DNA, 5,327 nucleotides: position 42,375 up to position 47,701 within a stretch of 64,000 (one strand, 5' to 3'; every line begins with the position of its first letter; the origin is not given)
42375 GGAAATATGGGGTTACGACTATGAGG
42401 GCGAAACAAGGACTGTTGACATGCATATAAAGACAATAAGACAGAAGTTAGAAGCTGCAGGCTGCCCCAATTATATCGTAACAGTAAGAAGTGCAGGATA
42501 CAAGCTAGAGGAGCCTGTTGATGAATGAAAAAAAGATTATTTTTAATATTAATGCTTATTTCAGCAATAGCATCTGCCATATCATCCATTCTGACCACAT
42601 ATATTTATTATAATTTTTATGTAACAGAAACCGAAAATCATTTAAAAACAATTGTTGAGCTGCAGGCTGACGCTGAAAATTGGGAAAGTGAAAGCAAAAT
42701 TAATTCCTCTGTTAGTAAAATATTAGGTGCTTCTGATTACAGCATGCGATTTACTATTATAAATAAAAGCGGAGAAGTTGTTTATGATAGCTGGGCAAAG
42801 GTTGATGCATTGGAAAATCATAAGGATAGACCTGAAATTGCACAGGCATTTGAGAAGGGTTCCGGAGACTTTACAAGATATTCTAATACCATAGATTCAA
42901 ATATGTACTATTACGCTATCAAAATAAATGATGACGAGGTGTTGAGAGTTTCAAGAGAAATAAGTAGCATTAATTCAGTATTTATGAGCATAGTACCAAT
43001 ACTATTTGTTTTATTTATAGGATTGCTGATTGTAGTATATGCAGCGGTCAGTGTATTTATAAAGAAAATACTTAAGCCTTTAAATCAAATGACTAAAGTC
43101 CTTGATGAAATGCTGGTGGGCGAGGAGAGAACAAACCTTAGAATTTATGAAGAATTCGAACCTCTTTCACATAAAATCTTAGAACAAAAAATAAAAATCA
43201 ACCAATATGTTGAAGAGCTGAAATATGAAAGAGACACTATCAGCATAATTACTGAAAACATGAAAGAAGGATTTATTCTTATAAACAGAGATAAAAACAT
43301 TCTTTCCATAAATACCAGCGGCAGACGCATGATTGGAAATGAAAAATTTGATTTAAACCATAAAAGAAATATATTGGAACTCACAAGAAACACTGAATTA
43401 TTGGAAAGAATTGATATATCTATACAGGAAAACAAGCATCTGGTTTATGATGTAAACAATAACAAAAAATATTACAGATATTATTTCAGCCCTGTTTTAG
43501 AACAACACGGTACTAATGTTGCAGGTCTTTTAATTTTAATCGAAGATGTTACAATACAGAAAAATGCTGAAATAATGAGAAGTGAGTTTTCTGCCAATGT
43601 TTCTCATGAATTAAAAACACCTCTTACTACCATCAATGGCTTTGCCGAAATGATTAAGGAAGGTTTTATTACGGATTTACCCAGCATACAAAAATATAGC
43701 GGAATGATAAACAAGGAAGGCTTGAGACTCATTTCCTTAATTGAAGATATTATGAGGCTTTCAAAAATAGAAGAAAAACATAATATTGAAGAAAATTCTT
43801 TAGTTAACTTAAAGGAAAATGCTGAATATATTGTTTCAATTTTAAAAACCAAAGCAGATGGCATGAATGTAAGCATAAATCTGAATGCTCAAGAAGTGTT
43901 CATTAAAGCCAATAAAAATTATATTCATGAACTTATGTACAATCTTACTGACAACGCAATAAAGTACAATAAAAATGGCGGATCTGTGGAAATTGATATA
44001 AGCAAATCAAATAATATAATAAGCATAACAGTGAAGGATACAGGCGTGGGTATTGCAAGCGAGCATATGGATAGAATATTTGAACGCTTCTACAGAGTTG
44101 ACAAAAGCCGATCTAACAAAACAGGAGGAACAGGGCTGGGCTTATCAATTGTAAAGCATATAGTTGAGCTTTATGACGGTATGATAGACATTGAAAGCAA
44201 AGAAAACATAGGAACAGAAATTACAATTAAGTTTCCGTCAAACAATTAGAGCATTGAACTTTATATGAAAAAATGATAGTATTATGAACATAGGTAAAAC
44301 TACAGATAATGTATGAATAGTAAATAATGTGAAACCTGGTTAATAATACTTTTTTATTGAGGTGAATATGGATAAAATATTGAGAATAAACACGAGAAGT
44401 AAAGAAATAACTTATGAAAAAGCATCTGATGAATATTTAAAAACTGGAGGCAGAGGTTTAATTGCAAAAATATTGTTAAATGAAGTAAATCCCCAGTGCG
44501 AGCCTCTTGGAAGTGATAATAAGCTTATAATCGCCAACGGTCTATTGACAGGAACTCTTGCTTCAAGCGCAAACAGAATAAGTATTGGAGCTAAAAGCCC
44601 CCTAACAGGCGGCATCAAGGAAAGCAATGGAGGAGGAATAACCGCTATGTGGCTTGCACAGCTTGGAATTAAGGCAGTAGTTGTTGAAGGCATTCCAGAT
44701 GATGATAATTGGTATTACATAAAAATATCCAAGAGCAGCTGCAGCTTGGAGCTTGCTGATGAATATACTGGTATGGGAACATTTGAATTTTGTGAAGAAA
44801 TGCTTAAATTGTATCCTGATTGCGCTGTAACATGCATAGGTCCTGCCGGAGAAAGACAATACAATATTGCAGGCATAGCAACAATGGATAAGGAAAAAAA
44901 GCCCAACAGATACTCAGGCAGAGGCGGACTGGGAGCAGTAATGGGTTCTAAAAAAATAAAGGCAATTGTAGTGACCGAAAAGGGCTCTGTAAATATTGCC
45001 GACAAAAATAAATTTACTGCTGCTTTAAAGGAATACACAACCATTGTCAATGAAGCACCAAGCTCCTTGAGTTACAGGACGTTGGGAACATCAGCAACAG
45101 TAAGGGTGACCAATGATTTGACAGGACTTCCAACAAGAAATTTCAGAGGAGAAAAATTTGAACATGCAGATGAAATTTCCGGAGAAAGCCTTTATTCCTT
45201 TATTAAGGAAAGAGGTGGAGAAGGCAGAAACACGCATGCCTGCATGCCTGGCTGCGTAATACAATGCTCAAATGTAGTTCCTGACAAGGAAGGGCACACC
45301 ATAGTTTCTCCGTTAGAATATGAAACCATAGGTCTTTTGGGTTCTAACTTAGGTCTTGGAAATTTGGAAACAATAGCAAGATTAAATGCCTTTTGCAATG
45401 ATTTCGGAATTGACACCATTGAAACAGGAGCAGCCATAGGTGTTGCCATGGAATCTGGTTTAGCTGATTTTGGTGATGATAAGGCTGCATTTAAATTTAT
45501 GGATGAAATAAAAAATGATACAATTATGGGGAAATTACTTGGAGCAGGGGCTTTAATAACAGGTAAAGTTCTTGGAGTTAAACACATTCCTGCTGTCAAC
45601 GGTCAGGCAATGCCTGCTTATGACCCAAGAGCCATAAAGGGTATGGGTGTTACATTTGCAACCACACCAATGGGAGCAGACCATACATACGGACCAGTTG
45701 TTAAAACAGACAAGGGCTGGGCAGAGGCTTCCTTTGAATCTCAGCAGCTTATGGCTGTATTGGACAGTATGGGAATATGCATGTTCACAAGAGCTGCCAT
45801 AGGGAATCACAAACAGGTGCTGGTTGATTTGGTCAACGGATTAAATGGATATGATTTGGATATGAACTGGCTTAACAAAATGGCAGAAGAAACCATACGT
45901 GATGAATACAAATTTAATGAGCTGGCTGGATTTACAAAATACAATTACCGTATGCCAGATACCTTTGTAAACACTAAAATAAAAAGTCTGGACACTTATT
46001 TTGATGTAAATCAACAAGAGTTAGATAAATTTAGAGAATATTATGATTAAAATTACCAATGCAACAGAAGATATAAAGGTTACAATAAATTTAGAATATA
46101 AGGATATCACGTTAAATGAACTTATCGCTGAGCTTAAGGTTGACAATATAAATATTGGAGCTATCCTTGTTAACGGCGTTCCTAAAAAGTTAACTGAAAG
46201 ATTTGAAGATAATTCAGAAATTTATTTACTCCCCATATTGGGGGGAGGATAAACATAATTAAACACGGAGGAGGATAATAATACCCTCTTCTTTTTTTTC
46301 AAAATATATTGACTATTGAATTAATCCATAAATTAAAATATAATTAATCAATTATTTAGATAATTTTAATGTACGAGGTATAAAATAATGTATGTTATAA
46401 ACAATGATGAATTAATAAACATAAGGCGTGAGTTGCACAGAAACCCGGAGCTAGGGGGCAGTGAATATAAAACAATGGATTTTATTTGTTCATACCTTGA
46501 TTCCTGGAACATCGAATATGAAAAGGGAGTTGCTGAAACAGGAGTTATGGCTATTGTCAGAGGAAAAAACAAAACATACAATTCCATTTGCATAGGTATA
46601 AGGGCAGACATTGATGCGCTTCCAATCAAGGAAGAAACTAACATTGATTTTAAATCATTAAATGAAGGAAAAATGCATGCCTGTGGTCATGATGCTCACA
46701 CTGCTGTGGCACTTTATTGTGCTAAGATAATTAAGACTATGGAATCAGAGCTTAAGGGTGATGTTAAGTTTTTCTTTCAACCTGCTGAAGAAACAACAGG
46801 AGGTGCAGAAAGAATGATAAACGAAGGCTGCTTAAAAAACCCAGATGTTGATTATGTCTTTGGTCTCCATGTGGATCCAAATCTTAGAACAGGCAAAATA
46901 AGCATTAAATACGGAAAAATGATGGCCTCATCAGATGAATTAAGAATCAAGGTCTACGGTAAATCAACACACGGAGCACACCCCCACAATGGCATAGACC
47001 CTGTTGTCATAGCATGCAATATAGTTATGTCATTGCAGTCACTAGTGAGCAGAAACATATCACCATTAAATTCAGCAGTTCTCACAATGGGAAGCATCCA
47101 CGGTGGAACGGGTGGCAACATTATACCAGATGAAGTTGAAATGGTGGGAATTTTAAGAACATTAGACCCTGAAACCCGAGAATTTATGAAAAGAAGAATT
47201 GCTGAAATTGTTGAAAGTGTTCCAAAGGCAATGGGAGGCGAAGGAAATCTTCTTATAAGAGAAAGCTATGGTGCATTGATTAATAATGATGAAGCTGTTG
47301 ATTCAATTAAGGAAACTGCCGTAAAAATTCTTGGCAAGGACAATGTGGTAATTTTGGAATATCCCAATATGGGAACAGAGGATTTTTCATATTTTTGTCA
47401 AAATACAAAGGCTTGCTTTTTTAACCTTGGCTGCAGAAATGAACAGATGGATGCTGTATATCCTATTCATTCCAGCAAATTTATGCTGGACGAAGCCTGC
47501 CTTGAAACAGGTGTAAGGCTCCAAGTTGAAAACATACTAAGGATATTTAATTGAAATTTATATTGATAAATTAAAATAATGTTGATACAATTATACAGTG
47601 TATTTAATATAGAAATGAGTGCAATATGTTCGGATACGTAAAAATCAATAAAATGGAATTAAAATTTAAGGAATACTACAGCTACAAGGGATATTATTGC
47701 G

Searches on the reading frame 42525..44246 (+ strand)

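Call 48: search_protein_families(library=ncbifam, proteins=[window:42525-44246:+], max_evalue=1e-20)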
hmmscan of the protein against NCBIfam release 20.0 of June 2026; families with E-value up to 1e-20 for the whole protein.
window:42525-44246:+ (574 aa): 50 families (the best 25 are shown)
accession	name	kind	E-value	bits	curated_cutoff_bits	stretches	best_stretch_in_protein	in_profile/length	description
NF046044.1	PnpS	equivalog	6.7e-95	318.4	400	1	185-571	1-390/390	two-component system histidine kinase PnpS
NF033092.0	HK_WalK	equivalog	2.1e-85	287.5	725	1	6-571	15-593/594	cell wall metabolism sensor histidine kinase WalK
TIGR02966.1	phoR_proteo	equivalog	8.6e-79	265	334.2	1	237-570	6-333/333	phosphate regulon sensor histidine kinase PhoR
NF053855.1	HisKinPhoRBctds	equivalog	2.7e-59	201.1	500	1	2-566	4-577/583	two-component system sensor histidine kinase PhoR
NF008235.0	PRK11006.1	equivalog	1e-51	176.2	390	1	152-572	15-423/431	phosphate regulon sensor histidine kinase PhoR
NF047874.1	MASE3_PAS_HK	subfamily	2.2e-51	175.4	560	1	163-573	188-626/655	MASE3 domain-containing sensor histidine kinase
NF041735.1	hist_kin_RppB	equivalog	6.8e-50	170.1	400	1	354-571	218-438/438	two-component system sensor histidine kinase RppB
NF033093.1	HK_VicK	exception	2.1e-46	158.5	680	1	151-573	7-436/448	cell wall metabolism sensor histidine kinase VicK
NF008312.0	PRK11100.1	equivalog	2.2e-45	155.4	356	1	357-572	261-474/477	two-component system sensor histidine kinase CreC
TIGR01386.1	cztS_silS_copS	subfamily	1.6e-44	152.6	292.55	1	353-571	242-457/457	heavy metal sensor histidine kinase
NF008468.0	PRK11360.1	equivalog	4.3e-44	150.9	646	1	158-573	197-609/616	two-component system sensor histidine kinase AtoS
NF045911.1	TCSHisKinNblS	equivalog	3.4e-43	147.9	1000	1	162-566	185-614/621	two-component system sensor histidine kinase NblS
NF041947.1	LuxQ_Vibrio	equivalog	6.1e-41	140.2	1200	1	159-571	276-695/843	quorum-sensing autoinducer 2 sensor kinase/phosphatase LuxQ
NF040691.1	MtrAB_MtrB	equivalog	5.6e-40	137.8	450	1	351-572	270-492/507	MtrAB system histidine kinase MtrB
NF038297.2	hybrid_HK_HrmK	equivalog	9.4e-40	136.8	725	1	350-573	233-458/607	hybrid histidine kinase/response regulator HrmK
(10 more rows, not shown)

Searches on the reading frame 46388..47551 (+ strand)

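Call 48: search_protein_families(library=ncbifam, proteins=[window:46388-47551:+], max_evalue=1e-20)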
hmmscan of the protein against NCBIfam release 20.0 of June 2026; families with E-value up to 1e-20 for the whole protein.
window:46388-47551:+ (388 aa): 3 families
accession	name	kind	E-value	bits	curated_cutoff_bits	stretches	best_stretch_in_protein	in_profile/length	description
NF040868.1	carboxypep_CpsA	equivalog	2.1e-115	385.6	500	1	6-377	12-380/391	carboxypeptidase CpsA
TIGR01891.1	amidohydrolases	subfamily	2.3e-107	359.3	153.75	1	9-375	1-366/366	amidohydrolase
NF038260.1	ectoine_DoeB_2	equivalog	2.1e-88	296.8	550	1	10-378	9-371/378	N(2)-acetyl-L-2,4-diaminobutanoate deacetylase DoeB2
